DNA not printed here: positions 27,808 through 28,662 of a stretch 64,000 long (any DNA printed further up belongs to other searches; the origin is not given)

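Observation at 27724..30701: Non-cellulosomal cohesin-dockerin gene pair predicted to tether a SpoIID-type peptidoglycan enzyme to the membrane surface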

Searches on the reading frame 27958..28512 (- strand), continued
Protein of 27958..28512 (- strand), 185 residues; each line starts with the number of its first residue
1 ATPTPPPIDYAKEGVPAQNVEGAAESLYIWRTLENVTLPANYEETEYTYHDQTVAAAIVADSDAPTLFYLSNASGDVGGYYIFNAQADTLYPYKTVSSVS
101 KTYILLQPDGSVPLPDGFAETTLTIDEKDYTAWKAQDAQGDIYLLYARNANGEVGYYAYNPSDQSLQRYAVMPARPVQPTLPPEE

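Call 85: find_encoding_contigs(protein=P0445, flank=7000, max_places=1)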
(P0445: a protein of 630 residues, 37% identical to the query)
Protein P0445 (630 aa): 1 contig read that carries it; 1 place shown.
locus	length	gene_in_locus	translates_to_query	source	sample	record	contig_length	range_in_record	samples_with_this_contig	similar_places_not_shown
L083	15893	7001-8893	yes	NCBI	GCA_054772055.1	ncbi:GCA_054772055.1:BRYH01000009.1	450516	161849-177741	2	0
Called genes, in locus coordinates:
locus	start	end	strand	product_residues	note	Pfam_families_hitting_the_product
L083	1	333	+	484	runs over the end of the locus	PF01039:Carboxyl_trans, PF03255:ACCA (weak)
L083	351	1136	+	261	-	PF04277:OAD_gamma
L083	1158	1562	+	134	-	-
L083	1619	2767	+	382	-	PF03977:OAD_beta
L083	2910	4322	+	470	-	PF00682:HMGL-like, PF02436:PYC_OADA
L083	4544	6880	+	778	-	PF08239:SH3_3, PF12733:Cadherin-like, PF00404:Dockerin_1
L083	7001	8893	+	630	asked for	PF00963:Cohesin (weak), PF12733:Cadherin-like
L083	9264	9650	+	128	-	PF00392:GntR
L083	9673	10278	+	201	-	-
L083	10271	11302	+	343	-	PF00217:ATP-gua_Ptrans, PF27454:McsB_C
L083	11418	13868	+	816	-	PF02861:Clp_N, PF13191:AAA_16 (weak), PF00004:AAA, PF17871:AAA_lid_9, PF00004:AAA, PF07724:AAA_2, PF07728:AAA_5, PF10431:ClpB_D2-small, +5 more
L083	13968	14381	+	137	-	-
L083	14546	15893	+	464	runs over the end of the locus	PF18073:Zn_ribbon_LapB, PF13481:AAA_25, PF03796:DnaB_C, PF06745:ATPase, PF08423:Rad51 (faint), PF23442:DUF7125 (weak), PF25199:nSTAND_NTPase5 (faint), PF13541:ChlI, +1 more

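Call 86: find_encoding_contigs(protein=P0495, flank=7000, max_places=1)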
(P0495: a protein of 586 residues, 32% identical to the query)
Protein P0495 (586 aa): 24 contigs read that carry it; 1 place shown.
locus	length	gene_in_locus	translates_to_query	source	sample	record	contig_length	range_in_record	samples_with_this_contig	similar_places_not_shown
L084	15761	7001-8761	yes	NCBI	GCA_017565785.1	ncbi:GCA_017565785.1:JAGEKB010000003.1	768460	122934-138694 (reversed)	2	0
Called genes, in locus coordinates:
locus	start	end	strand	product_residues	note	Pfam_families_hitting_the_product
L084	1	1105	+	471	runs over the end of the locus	PF03553:Na_H_antiporter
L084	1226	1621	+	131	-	PF03780:Asp23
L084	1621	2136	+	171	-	PF07456:Hpre_diP_synt_I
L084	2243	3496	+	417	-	PF02492:cobW, PF25204:DAAF9_2 (faint)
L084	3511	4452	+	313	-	PF02492:cobW, PF21537:DUF1980_C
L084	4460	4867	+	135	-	PF00383:dCMP_cyt_deam_1, PF08211:dCMP_cyt_deam_2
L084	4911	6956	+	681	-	PF08239:SH3_3, PF12733:Cadherin-like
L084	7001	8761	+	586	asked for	PF12733:Cadherin-like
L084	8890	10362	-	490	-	PF08903:DUF1846, PF20921:DUF1846_C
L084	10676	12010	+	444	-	PF03486:HI0933_like (faint), PF03721:UDPG_MGDP_dh_N (faint), PF07992:Pyr_redox_2, PF13434:Lys_Orn_oxgnase (weak), PF13738:Pyr_redox_3, PF00070:Pyr_redox, PF02737:3HCDH_N (weak), PF02852:Pyr_redox_dim, +1 more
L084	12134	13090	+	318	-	PF14133:DUF4300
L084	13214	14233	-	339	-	PF00356:LacI, PF00532:Peripla_BP_1, PF13377:Peripla_BP_3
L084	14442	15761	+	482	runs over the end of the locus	PF00251:Glyco_hydro_32N, PF22847:Glyco_hydro_43_rel (faint), PF04616:Glyco_hydro_43 (weak), PF08244:Glyco_hydro_32C (weak), PF16346:GH32_BT1760-like_C (weak)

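Call 90: fold_search(model_id=the predicted structure, library=viral)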
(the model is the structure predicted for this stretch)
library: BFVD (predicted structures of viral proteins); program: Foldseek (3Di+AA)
matches with E <= 10: 672; with E <= 0.001: 0
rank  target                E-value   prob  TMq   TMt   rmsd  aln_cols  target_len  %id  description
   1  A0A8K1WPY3            9.2e-02  0.11  0.13  0.06  16.1       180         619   12  C2H2-type domain-containing protein (Fragment) [Riboviria sp.]
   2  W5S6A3                1.1e-01  0.18  0.16  0.12  20.6       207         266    8  MORN-repeat protein [Pithovirus sibericum]
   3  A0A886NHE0            2.0e-01  0.77  0.19  0.27   6.5        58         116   16  (no name in the UniProt tables at hand)
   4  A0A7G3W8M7            2.1e-01  0.08  0.14  0.08  15.3       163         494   10  (no name in the UniProt tables at hand)
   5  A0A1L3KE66            2.7e-01  0.11  0.15  0.08  13.8       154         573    9  (no name in the UniProt tables at hand)
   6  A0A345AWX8            3.2e-01  0.09  0.16  0.17  18.2       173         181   12  (no name in the UniProt tables at hand)
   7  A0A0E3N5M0            3.2e-01  0.06  0.12  0.09  18.4       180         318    9  Polyprotein (Fragment) [Sugarcane mosaic virus]
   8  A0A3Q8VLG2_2          3.2e-01  0.06  0.11  0.04  14.1       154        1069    7  Polyprotein (Fragment) [Sugarcane mosaic virus]
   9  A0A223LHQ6            3.5e-01  0.13  0.16  0.19  15.4       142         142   10  Uncharacterized protein [Erwinia phage vB_EamM_RisingSun]
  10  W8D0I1                3.7e-01  0.05  0.12  0.14  20.0       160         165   12  Uncharacterized protein [Erwinia phage PhiEaH1]
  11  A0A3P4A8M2            4.1e-01  0.11  0.19  0.10  17.6       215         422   12  Putative tail fiber protein [Escherichia phage vB_Eco_mar003J3]
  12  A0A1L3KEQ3            4.1e-01  0.06  0.14  0.07  14.0       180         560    9  (no name in the UniProt tables at hand)
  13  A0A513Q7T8            4.3e-01  0.09  0.14  0.11  14.4       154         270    8  ORF1a (Fragment) [Porcine astrovirus 1]
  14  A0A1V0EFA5            4.8e-01  0.30  0.15  0.13  13.4       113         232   15  DUF2272 domain-containing protein [Caulobacter phage Ccr34]
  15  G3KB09                4.8e-01  0.09  0.18  0.14  16.9       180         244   14  (no name in the UniProt tables at hand)
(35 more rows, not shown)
